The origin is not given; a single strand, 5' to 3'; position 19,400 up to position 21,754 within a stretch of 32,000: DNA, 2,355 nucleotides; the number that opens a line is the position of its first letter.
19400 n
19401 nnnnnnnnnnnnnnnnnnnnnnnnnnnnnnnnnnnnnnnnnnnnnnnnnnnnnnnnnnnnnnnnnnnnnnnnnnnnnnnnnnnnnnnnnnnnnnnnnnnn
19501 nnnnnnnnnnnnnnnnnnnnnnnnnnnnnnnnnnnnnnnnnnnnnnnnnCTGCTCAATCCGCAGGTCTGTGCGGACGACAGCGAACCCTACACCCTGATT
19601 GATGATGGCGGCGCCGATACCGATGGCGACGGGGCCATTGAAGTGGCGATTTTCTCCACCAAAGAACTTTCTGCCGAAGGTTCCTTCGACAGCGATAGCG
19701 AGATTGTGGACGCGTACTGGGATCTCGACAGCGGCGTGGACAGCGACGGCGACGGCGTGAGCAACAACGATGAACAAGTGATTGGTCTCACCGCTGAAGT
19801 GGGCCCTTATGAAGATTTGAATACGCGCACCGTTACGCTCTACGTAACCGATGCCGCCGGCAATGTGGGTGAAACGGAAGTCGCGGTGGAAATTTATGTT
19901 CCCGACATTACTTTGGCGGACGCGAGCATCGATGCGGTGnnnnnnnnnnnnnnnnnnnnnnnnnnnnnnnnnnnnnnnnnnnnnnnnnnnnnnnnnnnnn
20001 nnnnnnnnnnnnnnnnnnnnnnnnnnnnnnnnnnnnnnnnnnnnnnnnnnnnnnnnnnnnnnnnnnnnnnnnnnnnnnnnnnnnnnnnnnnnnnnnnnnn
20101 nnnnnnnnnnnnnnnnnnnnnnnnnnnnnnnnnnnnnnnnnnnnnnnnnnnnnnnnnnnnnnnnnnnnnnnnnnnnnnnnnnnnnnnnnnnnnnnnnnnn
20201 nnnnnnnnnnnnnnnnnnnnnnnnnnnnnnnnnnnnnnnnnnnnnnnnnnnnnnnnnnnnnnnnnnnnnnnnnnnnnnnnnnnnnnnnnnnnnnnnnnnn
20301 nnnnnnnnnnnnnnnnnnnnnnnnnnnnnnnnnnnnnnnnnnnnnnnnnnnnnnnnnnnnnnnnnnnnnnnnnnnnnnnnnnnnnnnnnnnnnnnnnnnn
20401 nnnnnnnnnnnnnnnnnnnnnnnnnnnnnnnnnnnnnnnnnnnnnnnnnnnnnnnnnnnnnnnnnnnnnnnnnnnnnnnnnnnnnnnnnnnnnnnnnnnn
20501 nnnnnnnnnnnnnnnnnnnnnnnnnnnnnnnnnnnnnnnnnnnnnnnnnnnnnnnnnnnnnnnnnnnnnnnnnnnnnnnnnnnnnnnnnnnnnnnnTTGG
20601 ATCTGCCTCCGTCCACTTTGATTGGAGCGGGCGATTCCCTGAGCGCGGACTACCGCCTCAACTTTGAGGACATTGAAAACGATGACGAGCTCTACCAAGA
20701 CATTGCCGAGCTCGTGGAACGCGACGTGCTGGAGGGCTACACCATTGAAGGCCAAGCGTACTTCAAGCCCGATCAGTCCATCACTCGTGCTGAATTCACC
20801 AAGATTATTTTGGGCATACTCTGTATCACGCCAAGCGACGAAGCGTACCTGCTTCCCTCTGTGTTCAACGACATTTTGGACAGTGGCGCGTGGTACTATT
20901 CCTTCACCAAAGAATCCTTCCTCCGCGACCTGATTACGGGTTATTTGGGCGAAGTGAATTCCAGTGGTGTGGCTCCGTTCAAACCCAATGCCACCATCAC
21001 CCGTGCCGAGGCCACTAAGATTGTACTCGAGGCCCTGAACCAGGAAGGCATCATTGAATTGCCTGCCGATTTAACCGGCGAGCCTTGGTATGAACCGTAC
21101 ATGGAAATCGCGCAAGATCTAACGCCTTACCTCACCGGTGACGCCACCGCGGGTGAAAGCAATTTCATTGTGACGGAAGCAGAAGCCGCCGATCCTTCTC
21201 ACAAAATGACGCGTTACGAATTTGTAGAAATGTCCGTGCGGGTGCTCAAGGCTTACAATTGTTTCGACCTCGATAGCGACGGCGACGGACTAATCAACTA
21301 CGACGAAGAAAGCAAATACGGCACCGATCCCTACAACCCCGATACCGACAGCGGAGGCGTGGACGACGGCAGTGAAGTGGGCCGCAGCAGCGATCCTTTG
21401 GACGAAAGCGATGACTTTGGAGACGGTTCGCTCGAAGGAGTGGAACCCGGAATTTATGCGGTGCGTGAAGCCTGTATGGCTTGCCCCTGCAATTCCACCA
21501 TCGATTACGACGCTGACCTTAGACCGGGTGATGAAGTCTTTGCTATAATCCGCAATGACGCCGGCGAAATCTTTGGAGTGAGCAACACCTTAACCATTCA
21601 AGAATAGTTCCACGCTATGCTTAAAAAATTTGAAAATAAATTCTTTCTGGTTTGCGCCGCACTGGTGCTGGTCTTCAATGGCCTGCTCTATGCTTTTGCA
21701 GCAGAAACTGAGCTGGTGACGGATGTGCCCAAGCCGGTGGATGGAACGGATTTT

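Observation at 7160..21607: Single 14.4-kb ORF: a 4,815-aa secreted mosaic surface protein encoded as the next gene after the pilin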

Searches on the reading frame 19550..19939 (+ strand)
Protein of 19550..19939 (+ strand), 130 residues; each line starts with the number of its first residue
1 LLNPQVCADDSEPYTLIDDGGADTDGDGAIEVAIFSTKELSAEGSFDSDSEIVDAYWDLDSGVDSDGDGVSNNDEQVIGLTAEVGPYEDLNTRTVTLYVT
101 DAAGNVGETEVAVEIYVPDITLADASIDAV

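Call 48: search_protein_families(library=pfam, proteins=[window:19550-19939:+], max_evalue=1)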
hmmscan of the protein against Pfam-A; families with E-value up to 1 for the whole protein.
window:19550-19939:+ (130 aa): 4 families
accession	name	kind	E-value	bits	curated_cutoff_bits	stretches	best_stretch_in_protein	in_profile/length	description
PF18884.5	TSP3_bac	-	0.069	13.5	25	1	64-75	1-12/22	Bacterial TSP3 repeat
PF13004.13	BACON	-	0.096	13.1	25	1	73-113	24-58/61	Putative binding domain, N-terminal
PF13202.12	EF-hand_5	-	0.21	11.6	25.9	0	22-31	8-17/25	EF hand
PF18911.6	PKD_4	-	0.72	10.4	27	0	37-110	19-79/85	PKD domain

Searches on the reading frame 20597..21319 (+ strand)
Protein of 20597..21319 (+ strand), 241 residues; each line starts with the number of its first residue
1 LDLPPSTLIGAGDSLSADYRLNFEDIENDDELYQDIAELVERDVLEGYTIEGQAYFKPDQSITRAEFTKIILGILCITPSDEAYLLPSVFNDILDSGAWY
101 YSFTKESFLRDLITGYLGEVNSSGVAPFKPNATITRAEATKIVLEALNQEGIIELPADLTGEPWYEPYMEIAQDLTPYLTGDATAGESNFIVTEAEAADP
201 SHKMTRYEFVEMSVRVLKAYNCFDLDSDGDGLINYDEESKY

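Call 48: search_protein_families(library=pfam, proteins=[window:20597-21319:+], max_evalue=1)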
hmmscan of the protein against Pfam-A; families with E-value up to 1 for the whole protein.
window:20597-21319:+ (241 aa): 4 families
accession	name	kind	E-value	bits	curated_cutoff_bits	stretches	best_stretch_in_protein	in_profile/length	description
PF00395.25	SLH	-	1.1e-10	41.8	20.8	2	23-67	2-43/44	S-layer homology domain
PF13499.12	EF-hand_7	-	0.063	14.1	30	0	216-237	42-61/67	EF-hand domain pair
PF00036.39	EF-hand_1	-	0.076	13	25.4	1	225-237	9-21/29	EF hand domain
PF09373.15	PMBR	-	0.24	12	24.9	0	202-218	3-19/33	Pseudomurein-binding repeat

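Call 87: search_solved_structures(query=window:20642-21265:+, max_evalue=1, show_alignments=1)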
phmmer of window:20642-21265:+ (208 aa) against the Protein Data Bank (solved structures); distinct sequences matched with E-value up to 1: 2.
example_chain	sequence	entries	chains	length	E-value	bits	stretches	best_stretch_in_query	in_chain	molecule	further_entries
3pyw_A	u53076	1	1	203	0.032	17.4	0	10-132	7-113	S-layer protein sap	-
6bt4_A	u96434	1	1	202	0.059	16.5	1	8-136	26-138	S-layer protein sap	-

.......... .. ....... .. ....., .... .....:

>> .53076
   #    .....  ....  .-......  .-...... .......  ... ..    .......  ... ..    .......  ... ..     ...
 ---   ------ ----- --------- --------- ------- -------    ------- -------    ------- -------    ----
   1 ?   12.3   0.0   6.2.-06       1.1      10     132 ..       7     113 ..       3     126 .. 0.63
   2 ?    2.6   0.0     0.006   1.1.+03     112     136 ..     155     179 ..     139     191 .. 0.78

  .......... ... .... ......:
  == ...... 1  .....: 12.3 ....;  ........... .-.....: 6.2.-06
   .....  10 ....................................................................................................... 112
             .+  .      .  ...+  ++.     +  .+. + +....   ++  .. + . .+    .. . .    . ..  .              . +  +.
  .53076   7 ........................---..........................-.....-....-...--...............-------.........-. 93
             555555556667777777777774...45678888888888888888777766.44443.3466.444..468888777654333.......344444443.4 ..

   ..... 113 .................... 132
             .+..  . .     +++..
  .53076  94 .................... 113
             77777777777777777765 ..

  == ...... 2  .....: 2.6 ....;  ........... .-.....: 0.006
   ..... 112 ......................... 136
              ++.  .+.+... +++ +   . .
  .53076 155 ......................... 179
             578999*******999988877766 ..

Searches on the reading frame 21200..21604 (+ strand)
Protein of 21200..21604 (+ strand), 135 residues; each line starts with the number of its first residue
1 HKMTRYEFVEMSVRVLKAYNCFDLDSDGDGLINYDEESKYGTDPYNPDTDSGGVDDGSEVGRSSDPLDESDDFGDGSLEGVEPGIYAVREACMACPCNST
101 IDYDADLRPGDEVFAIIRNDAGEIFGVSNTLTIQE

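Call 48: search_protein_families(library=pfam, proteins=[window:21200-21604:+], max_evalue=1)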
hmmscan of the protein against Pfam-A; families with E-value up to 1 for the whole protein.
window:21200-21604:+ (135 aa): 2 families
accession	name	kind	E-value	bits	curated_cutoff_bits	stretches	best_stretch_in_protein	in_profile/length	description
PF18884.5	TSP3_bac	-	8.3e-05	22.8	25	1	25-47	1-22/22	Bacterial TSP3 repeat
PF00036.39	EF-hand_1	-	0.034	14.1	25.4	1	24-36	9-21/29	EF hand domain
